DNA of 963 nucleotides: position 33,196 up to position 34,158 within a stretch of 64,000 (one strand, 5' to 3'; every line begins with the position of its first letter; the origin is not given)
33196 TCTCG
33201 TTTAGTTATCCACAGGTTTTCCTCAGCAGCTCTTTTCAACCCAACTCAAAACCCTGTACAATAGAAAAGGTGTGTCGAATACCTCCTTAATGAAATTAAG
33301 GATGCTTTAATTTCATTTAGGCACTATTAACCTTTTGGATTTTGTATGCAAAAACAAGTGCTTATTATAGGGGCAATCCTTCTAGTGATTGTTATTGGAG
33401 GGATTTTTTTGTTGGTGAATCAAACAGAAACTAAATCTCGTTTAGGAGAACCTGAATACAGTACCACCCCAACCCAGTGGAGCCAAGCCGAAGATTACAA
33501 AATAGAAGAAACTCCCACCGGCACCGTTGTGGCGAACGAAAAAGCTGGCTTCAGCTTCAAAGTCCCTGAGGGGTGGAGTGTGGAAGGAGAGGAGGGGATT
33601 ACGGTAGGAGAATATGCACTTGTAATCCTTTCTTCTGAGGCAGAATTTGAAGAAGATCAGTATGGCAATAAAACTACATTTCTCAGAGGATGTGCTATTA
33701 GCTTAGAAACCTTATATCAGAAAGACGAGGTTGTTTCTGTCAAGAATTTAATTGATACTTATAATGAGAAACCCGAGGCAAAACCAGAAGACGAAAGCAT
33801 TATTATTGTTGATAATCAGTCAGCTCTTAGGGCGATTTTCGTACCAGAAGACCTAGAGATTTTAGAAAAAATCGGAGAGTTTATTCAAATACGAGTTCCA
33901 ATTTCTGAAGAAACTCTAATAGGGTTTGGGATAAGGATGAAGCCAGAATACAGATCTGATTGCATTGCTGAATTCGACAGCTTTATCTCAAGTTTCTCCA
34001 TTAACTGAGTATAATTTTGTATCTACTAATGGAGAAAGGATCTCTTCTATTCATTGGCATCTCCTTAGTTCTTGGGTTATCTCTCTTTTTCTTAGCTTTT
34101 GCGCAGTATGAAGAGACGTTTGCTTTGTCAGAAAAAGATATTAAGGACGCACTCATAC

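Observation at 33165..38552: The LTD-protein two-gene module is bracketed by composite direct repeats, with a duplicated start codon stub at the right end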

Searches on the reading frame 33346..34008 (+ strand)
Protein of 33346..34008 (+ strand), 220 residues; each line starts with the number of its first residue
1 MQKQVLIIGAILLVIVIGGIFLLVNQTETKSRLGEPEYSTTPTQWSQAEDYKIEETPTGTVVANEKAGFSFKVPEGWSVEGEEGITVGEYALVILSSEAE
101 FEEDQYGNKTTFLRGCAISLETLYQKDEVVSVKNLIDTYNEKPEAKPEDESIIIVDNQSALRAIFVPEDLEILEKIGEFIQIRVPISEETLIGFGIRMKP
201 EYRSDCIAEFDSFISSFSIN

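Call 11: search_protein_families(library=pfam, proteins=[window:33346-34008:+], max_evalue=0.01)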
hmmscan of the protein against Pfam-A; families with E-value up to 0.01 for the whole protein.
window:33346-34008:+ (220 aa): 1 family
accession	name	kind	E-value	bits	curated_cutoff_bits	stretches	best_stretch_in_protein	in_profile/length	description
PF18933.6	PsbP_2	-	0.00077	20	27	1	11-150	3-117/184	PsbP-like protein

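Call 23: find_encoding_contigs(protein=window:33346-34008:+, flank=10000, max_places=10)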
Protein window:33346-34008:+ (220 aa): 9 contigs read that carry it; 7 places shown.
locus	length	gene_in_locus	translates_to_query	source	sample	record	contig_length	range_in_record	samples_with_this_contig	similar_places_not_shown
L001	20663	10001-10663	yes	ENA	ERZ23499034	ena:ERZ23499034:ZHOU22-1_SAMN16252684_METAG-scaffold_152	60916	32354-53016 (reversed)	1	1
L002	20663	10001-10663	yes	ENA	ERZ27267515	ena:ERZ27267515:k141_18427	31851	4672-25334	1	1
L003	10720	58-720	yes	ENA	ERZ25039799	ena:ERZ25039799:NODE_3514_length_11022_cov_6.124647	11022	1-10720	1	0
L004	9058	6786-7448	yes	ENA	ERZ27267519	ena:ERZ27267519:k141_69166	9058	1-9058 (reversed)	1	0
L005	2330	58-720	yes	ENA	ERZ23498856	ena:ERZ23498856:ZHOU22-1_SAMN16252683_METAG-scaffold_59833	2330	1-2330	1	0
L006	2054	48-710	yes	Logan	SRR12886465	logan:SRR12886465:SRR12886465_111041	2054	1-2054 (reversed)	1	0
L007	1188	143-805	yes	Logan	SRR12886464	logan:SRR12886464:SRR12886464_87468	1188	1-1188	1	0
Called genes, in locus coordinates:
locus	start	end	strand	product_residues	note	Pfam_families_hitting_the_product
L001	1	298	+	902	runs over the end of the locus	PF02861:Clp_N, PF13191:AAA_16, PF23569:NBD_SMAX1, PF00004:AAA, PF17871:AAA_lid_9, PF00004:AAA, PF07724:AAA_2, PF07728:AAA_5, +5 more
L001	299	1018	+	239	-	PF13365:Trypsin_2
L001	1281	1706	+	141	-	-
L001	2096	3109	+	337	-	-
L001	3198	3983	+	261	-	-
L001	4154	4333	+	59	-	-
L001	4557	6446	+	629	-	PF10646:Germane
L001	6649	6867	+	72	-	PF09413:DUF2007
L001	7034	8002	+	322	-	PF00753:Lactamase_B, PF12706:Lactamase_B_2 (weak)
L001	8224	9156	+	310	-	PF08240:ADH_N, PF00107:ADH_zinc_N, PF13602:ADH_zinc_N_2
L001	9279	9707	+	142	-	-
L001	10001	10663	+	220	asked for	-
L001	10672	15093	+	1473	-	PF00932:LTD (weak), PF12836:HHH_3, PF00932:LTD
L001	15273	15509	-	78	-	-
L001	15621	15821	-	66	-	-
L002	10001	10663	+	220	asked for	-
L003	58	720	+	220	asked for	-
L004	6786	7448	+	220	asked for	-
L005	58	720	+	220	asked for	-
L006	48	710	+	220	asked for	-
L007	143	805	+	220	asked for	-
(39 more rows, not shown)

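Call 36: find_homologous_proteins(query=window:33346-34008:+, max_evalue=0.00001)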
Query window:33346-34008:+ (220 aa): 23 proteins with E <= 0.00001 among 522 candidates.
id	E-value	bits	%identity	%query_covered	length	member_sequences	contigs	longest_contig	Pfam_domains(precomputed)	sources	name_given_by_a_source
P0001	9.3e-137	472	100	100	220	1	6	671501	-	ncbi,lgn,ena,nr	ncbi:hypothetical protein IH982_03440 [Patescibacteria group bacterium]|nr:hypothetical protein [Pat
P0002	2.8e-66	241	52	90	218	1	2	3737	-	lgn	-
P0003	1.8e-61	226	55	100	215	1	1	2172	-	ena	-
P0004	5.8e-60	221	52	100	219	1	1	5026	-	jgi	-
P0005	5.5e-58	214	49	100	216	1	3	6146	-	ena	-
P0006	8.0e-53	197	47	100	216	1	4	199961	-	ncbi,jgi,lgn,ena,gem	-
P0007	2.9e-52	196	51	100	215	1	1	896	-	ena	-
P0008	1.3e-50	190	72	57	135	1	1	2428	-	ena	-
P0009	1.8e-50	190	46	100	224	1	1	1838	-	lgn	-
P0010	2.7e-48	183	47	100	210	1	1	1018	-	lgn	-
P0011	1.4e-47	180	43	98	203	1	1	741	-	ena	-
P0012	4.2e-47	179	48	100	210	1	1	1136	-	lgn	-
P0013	6.3e-47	178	43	84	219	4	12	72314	-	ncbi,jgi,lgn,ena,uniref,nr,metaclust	ncbi:MAG: hypothetical protein A3D64_02865 [Candidatus Wildermuthbacteria bacterium RIFCSPHIGHO2_02_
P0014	6.3e-46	175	46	82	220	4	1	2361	-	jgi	-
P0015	1.1e-45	174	49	91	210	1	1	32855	-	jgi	-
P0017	6.0e-43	165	46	88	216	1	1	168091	-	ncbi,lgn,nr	ncbi:MAG: hypothetical protein Q7S62_00425 [bacterium]|nr:hypothetical protein [bacterium]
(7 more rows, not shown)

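Call 37: find_encoding_contigs(protein=P0006, flank=10000, max_places=3)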
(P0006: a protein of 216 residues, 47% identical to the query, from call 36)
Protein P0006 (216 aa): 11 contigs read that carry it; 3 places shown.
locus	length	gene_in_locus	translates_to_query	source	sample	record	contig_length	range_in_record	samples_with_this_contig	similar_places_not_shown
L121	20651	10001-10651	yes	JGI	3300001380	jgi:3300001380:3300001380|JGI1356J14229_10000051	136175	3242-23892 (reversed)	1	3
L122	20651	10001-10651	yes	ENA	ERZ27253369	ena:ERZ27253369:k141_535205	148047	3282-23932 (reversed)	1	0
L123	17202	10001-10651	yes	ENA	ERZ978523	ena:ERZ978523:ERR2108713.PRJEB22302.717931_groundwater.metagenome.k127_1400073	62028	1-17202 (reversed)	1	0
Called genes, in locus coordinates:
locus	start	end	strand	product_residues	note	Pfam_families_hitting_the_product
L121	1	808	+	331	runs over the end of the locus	-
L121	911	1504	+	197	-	PF01209:Ubie_methyltran (faint), PF13489:Methyltransf_23, PF07021:MetW (weak), PF08241:Methyltransf_11, PF08242:Methyltransf_12 (faint), PF13649:Methyltransf_25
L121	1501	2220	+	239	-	PF00535:Glycos_transf_2, PF10111:Glyco_tranf_2_2 (weak), PF13506:Glyco_transf_21 (faint), PF13641:Glyco_tranf_2_3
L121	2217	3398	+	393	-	PF00266:Aminotran_5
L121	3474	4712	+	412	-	PF00089:Trypsin, PF10459:Peptidase_S46 (faint), PF13365:Trypsin_2, PF13180:PDZ_2, PF17820:PDZ_6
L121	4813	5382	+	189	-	-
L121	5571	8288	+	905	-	PF02861:Clp_N, PF00004:AAA, PF23569:NBD_SMAX1, PF17871:AAA_lid_9, PF00004:AAA, PF07724:AAA_2, PF07728:AAA_5, PF10431:ClpB_D2-small, +5 more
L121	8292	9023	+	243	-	PF13365:Trypsin_2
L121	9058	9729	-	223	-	PF01797:Y1_Tnp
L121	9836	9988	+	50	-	-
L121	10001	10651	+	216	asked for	-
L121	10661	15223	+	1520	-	PF00932:LTD, PF05048:NosD, PF28492:Beta_helix_4 (weak)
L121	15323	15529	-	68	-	-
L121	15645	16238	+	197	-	-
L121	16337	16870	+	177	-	PF04542:Sigma70_r2, PF08281:Sigma70_r4_2, PF04545:Sigma70_r4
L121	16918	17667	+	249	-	-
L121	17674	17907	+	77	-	-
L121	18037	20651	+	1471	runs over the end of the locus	-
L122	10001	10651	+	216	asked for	-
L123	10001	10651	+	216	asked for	-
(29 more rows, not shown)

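Call 38: find_encoding_contigs(protein=P0017, flank=10000, max_places=2)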
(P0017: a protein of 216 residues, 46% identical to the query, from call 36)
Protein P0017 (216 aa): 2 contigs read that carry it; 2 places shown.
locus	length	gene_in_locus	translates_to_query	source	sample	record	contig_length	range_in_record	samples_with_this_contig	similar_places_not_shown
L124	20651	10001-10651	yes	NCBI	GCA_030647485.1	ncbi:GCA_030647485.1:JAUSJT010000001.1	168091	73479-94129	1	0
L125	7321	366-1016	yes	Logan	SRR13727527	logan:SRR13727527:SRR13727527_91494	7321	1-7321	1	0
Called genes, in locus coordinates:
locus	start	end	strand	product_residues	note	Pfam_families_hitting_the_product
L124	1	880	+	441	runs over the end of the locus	PF22053:DUF6938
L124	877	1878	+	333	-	-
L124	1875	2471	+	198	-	PF13489:Methyltransf_23 (weak), PF08241:Methyltransf_11, PF13649:Methyltransf_25 (weak)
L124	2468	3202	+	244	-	PF00535:Glycos_transf_2, PF10111:Glyco_tranf_2_2 (weak), PF13641:Glyco_tranf_2_3, PF13632:Glyco_trans_2_3 (weak)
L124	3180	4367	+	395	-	PF00266:Aminotran_5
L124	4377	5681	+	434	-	PF00089:Trypsin, PF10459:Peptidase_S46 (faint), PF13365:Trypsin_2, PF13180:PDZ_2, PF17820:PDZ_6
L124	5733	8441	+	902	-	PF02861:Clp_N, PF23569:NBD_SMAX1, PF00004:AAA, PF17871:AAA_lid_9, PF00004:AAA, PF07724:AAA_2, PF07728:AAA_5, PF10431:ClpB_D2-small, +5 more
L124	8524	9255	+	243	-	PF13365:Trypsin_2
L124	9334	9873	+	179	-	PF20803:PaaX_M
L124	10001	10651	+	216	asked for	-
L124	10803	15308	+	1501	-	PF00932:LTD, PF13229:Beta_helix, PF05048:NosD (weak)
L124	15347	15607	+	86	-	-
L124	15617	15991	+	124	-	PF01850:PIN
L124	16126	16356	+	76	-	-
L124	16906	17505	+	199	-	-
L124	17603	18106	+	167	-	PF04542:Sigma70_r2, PF08281:Sigma70_r4_2, PF04545:Sigma70_r4 (weak)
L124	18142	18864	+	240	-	-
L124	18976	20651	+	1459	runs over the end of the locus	-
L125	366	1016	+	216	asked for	-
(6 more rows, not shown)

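Call 39: find_encoding_contigs(protein=P0013, flank=10000, max_places=3)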
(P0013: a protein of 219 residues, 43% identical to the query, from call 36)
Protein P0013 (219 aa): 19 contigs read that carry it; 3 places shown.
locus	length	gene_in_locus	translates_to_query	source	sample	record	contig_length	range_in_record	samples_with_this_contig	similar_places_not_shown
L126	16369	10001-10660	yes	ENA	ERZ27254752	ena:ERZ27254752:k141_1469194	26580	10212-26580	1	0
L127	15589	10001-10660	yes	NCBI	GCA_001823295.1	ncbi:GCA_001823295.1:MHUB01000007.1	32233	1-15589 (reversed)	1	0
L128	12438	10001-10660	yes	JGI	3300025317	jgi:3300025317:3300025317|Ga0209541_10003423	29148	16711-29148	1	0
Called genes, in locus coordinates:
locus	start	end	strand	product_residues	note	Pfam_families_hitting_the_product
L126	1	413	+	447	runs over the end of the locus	PF22053:DUF6938 (faint)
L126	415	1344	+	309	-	-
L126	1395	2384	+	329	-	PF00331:Glyco_hydro_10 (weak), PF02449:Glyco_hydro_42 (weak)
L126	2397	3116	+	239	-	PF00535:Glycos_transf_2, PF10111:Glyco_tranf_2_2 (faint), PF13641:Glyco_tranf_2_3, PF13632:Glyco_trans_2_3 (weak)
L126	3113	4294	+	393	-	PF00266:Aminotran_5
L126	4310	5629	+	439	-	PF00089:Trypsin, PF10459:Peptidase_S46 (faint), PF13365:Trypsin_2, PF00595:PDZ (faint), PF13180:PDZ_2, PF17820:PDZ_6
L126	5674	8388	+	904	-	PF02861:Clp_N, PF23569:NBD_SMAX1, PF00004:AAA, PF17871:AAA_lid_9, PF00004:AAA, PF07724:AAA_2, PF07728:AAA_5, PF10431:ClpB_D2-small, +4 more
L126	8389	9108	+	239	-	PF13365:Trypsin_2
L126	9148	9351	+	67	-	PF18929:DUF5678 (weak)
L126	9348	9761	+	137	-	PF13650:Asp_protease_2 (weak)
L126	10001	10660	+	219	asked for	-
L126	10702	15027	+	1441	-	PF12836:HHH_3, PF00932:LTD, PF13229:Beta_helix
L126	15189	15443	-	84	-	-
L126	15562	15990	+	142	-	-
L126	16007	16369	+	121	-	?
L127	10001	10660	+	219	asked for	-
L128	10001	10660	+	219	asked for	-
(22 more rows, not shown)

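Call 72: search_protein_families(library=ncbifam, proteins=[L121:9058-9729:-], max_evalue=0.01)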
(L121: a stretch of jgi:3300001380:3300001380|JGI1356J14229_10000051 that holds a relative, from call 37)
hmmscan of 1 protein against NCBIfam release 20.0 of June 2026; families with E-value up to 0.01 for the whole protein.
L121:9058-9729:- (223 aa): 2 families
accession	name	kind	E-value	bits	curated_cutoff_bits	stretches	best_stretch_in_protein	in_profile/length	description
NF047646.1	REP_Tyr_transpos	equivalog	4e-19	68.9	80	1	75-169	42-144/146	REP-associated tyrosine transposase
NF008556.0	PRK11492.1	equivalog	0.0047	16.8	136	1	69-99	139-169/216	hydrogenase 4 membrane subunit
